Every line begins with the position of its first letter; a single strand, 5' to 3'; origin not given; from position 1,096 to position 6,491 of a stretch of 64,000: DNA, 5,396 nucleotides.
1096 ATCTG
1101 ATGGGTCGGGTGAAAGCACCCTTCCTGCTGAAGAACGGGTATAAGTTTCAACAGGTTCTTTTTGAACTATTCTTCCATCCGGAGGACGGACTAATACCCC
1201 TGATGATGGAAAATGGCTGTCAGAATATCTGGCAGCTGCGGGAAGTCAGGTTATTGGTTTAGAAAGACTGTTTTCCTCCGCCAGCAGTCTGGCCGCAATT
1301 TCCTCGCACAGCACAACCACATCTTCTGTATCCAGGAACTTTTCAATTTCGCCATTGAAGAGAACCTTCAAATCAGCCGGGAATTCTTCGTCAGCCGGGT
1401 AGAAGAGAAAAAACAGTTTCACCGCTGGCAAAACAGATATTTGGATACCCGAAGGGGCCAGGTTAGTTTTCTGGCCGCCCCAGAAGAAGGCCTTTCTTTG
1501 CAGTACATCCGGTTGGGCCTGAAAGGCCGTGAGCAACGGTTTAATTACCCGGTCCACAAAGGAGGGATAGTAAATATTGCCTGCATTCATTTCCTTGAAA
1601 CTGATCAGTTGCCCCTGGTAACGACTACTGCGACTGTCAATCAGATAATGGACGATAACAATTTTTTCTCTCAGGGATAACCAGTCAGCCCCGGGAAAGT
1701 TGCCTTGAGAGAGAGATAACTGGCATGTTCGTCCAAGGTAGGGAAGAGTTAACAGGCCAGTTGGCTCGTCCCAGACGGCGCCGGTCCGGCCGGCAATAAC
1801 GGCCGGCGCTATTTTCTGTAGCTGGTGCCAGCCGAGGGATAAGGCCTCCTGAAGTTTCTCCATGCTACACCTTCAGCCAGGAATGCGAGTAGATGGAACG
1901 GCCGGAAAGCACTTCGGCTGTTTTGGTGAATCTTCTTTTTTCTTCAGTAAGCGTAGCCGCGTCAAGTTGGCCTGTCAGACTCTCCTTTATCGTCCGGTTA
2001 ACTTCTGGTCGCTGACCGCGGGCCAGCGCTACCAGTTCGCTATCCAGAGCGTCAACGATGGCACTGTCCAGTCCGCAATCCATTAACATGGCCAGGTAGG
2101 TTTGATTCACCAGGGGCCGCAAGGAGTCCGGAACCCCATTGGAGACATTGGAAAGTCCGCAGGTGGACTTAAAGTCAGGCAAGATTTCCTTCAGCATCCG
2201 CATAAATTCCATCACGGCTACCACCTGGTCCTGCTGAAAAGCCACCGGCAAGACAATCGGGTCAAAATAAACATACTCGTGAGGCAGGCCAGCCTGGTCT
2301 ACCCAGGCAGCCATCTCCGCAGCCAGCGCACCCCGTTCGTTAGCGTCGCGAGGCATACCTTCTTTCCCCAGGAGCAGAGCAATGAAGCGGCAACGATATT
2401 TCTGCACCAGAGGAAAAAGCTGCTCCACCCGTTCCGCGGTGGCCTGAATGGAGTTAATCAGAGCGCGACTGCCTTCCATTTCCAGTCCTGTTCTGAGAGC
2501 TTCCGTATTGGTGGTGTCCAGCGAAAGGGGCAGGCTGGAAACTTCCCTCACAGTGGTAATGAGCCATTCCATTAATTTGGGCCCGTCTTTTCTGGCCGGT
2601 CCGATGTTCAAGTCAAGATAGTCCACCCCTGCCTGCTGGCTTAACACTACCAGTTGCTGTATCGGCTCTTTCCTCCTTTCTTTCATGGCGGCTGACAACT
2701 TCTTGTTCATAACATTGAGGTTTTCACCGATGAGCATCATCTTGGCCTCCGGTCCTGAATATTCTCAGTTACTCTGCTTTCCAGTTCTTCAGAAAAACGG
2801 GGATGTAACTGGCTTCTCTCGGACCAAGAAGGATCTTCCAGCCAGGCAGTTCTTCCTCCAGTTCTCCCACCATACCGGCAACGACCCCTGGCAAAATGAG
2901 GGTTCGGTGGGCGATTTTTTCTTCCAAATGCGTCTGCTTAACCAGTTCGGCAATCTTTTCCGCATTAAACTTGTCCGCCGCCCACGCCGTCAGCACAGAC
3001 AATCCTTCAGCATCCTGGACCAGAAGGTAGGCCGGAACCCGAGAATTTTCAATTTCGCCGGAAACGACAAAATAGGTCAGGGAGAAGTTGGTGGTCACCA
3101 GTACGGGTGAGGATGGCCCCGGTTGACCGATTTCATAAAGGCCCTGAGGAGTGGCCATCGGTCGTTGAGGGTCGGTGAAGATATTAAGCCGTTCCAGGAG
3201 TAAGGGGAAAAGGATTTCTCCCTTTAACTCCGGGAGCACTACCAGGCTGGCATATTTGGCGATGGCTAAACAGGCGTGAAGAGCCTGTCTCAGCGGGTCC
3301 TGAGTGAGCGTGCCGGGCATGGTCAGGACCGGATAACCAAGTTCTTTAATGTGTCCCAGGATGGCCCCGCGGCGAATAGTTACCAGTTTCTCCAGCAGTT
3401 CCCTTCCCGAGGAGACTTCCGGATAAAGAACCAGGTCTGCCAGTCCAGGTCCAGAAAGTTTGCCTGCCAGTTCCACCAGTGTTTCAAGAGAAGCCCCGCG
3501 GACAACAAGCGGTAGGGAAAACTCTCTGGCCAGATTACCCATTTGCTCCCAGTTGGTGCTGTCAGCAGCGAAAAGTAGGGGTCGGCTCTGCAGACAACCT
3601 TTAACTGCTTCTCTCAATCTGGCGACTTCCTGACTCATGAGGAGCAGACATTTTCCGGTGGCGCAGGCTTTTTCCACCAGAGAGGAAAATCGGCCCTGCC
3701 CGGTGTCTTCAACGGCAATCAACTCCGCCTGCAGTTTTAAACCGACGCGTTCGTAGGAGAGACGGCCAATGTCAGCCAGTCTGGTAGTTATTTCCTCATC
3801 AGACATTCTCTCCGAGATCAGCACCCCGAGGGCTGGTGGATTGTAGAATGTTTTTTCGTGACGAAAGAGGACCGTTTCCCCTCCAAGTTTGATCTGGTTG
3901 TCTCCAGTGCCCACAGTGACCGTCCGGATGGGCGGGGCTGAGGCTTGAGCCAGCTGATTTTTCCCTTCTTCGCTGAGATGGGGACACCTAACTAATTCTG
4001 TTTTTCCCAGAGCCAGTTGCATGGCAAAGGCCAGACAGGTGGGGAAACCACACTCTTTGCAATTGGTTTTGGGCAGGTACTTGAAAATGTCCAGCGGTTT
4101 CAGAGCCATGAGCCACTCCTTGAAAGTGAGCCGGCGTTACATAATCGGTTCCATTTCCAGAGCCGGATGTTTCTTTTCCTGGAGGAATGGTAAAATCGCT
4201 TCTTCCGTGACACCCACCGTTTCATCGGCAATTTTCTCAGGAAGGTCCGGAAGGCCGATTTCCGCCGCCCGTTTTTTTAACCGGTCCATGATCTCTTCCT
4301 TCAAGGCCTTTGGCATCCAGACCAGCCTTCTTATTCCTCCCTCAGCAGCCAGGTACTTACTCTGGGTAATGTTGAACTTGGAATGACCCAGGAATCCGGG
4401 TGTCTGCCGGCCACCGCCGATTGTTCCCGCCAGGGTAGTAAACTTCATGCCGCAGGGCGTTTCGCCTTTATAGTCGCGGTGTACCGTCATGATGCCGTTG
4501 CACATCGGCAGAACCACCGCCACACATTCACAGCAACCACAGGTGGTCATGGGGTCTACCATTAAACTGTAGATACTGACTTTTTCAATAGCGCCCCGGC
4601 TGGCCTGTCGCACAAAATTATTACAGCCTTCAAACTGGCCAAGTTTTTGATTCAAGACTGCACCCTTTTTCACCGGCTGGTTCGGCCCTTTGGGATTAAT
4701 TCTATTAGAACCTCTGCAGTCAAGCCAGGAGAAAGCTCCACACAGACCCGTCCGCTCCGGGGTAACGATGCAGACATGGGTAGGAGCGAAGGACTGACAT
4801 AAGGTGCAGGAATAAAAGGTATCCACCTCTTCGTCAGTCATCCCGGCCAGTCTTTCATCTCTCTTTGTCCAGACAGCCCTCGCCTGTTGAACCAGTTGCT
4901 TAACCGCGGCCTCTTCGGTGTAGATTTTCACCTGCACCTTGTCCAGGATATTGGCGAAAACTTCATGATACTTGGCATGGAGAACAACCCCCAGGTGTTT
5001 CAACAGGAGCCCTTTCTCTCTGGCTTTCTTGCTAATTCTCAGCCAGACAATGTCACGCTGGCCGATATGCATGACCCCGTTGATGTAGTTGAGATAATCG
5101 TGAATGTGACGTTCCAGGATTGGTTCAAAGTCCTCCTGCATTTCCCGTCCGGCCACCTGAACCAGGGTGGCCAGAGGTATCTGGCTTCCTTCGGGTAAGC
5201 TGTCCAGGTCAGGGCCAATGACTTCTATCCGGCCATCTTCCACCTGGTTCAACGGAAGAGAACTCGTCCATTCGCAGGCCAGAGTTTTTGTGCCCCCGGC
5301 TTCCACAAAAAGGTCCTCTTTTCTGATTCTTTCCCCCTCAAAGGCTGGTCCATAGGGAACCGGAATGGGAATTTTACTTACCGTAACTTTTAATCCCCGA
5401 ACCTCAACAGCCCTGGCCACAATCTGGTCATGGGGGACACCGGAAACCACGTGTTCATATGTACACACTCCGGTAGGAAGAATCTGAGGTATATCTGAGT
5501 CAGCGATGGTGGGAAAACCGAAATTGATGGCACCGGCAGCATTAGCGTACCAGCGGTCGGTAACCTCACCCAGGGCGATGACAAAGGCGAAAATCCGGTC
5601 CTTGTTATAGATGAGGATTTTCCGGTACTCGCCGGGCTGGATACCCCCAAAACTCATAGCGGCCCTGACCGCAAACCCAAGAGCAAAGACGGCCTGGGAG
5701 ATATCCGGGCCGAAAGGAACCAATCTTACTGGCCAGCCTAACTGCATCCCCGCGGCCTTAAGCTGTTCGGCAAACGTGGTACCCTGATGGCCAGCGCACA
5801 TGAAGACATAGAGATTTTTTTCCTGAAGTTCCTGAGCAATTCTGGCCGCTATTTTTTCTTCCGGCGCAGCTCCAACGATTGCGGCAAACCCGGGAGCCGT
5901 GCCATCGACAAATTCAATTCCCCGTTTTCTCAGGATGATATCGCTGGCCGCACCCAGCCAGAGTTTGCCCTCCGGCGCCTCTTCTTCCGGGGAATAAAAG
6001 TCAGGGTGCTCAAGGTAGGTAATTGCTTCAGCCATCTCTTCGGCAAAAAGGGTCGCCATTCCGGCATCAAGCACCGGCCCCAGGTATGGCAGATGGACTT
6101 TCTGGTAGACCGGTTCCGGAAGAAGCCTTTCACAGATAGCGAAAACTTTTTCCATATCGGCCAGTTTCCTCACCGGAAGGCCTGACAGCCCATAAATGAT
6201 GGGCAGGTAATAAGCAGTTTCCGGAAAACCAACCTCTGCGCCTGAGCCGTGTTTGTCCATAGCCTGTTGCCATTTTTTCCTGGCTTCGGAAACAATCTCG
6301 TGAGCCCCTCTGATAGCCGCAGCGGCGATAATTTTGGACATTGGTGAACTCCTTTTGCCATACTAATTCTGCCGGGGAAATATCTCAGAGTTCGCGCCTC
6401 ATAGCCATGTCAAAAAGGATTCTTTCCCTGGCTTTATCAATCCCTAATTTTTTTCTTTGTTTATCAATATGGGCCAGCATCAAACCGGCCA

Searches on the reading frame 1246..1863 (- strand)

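Call 15: search_protein_families(library=pfam, proteins=[window:1246-1863:-], max_evalue=10)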
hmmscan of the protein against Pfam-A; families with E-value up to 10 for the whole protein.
window:1246-1863:- (205 aa): 1 family
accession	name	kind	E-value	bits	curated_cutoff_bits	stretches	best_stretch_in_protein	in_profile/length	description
PF12654.12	DUF3786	-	3.3e-39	134.7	27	1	20-191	2-175/176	Domain of unknown function (DUF3786)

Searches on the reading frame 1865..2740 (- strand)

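Call 6: search_protein_families(library=pfam, proteins=[window:1865-2740:-], max_evalue=0.0001)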
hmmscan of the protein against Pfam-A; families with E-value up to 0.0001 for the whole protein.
window:1865-2740:- (291 aa): 1 family
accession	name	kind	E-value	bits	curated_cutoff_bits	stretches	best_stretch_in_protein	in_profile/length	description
PF00809.28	Pterin_bind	-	4.2e-15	56.5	25.5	1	7-230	3-244/244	Pterin binding enzyme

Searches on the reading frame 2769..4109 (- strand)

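Call 6: search_protein_families(library=pfam, proteins=[window:2769-4109:-], max_evalue=0.0001)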
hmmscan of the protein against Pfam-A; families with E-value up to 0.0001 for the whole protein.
window:2769-4109:- (446 aa): 2 families
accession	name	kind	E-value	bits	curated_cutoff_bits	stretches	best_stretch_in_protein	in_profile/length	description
PF03599.22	CdhD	-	3.2e-84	283.4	24.8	1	64-439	2-386/387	CO dehydrogenase/acetyl-CoA synthase delta subunit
PF04060.18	FeS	-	8.2e-14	51.5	23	1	12-44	1-33/33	Putative Fe-S cluster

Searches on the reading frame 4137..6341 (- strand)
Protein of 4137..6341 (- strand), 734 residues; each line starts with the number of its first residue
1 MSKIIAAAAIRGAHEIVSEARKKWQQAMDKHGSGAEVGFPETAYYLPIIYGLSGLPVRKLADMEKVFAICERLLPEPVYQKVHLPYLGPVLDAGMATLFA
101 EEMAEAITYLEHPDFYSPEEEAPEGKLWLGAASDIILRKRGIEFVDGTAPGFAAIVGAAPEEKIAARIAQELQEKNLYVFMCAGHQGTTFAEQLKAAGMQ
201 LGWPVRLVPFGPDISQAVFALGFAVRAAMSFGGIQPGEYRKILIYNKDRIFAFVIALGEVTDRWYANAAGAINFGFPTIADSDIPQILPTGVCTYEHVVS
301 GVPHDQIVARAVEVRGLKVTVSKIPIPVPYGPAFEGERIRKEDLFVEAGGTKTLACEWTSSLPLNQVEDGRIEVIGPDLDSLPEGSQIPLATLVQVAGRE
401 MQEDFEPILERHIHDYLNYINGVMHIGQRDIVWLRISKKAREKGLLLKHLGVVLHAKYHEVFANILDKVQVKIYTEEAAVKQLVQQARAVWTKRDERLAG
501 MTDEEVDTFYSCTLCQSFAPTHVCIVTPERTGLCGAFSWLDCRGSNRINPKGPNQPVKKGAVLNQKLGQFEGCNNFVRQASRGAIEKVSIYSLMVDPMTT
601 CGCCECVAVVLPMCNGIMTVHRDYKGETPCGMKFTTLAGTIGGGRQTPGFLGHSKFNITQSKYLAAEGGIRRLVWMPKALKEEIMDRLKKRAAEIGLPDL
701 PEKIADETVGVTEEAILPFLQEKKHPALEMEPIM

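Call 6: search_protein_families(library=pfam, proteins=[window:4137-6341:-], max_evalue=0.0001)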
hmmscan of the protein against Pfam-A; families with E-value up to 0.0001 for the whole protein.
window:4137-6341:- (734 aa): 3 families
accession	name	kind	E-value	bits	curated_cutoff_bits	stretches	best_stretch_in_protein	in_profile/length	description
PF19436.4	ACS_CODH_B_C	-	3.7e-120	400.4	25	1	491-734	1-245/245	ACS/CODH beta subunit C-terminal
PF03598.20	CdhC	-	3.5e-65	219.1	24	1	326-480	1-155/155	CO dehydrogenase/acetyl-CoA synthase complex beta subunit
PF18537.6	CODH_A_N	-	6.8e-25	87.3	32.2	1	22-110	2-83/83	Carbon monoxide dehydrogenase subunit alpha N-terminal domain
